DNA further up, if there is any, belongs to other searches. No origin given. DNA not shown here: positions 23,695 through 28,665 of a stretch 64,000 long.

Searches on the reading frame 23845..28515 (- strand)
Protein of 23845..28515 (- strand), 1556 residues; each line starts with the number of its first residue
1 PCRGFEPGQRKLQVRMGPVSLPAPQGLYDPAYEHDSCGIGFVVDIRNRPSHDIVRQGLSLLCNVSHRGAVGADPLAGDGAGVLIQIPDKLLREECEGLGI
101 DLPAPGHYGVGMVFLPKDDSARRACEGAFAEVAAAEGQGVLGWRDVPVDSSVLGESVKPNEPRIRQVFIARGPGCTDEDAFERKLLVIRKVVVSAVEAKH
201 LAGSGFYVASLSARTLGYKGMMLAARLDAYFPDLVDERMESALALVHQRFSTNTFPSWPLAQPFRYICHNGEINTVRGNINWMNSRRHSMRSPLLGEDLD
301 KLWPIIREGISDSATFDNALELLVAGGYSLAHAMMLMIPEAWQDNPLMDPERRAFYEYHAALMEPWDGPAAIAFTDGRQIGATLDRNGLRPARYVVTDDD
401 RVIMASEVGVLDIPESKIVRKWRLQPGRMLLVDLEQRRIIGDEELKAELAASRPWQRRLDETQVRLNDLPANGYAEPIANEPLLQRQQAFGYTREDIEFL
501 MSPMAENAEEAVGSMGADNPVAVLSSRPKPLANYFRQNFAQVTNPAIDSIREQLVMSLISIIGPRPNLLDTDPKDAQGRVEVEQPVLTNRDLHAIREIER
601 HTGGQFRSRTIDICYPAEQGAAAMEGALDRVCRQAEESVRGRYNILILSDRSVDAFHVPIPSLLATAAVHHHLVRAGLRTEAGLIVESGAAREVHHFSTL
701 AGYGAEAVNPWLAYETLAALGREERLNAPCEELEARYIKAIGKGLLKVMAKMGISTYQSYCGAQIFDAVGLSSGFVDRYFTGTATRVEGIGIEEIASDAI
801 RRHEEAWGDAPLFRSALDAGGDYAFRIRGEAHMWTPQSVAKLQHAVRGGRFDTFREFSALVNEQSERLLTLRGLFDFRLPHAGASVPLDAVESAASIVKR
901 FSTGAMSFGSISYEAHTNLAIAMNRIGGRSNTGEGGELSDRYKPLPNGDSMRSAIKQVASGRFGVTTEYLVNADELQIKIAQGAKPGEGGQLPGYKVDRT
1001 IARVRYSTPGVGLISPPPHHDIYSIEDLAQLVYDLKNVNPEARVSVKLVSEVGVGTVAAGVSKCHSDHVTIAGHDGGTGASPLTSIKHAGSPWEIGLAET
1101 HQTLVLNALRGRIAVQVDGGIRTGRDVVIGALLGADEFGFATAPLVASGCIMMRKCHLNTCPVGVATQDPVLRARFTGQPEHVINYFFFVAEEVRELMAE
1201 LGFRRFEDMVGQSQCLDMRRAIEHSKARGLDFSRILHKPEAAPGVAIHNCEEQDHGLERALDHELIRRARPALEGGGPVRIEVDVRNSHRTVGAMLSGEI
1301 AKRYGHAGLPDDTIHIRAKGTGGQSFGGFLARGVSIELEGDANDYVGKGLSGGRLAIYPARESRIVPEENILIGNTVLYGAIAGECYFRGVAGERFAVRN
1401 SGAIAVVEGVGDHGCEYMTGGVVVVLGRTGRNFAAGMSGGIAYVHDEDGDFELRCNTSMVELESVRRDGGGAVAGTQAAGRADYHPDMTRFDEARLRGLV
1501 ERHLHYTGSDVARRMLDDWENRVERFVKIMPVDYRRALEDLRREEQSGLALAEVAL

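Call 75: search_protein_families(library=pfam, proteins=[window:23845-28515:-], max_evalue=0.001)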
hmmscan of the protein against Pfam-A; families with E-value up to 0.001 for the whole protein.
window:23845-28515:- (1556 aa): 5 families
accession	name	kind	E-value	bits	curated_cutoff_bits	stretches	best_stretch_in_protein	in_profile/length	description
PF00310.26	GATase_2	-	2.9e-183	609.8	19.9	1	37-456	1-418/420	Glutamine amidotransferases class-II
PF01645.23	Glu_synthase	-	1.1e-147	492.5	20.4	1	835-1203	4-368/369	Conserved region in glutamate synthase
PF04898.20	Glu_syn_central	-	4.3e-114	381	22.8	1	485-772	1-277/277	Glutamate synthase central domain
PF01493.24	GXGXG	-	2.4e-83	278.8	32.5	1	1284-1467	2-185/190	GXGXG motif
PF01070.24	FMN_dh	-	0.00059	19.4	24.9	0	1105-1145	266-306/350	FMN-dependent dehydrogenase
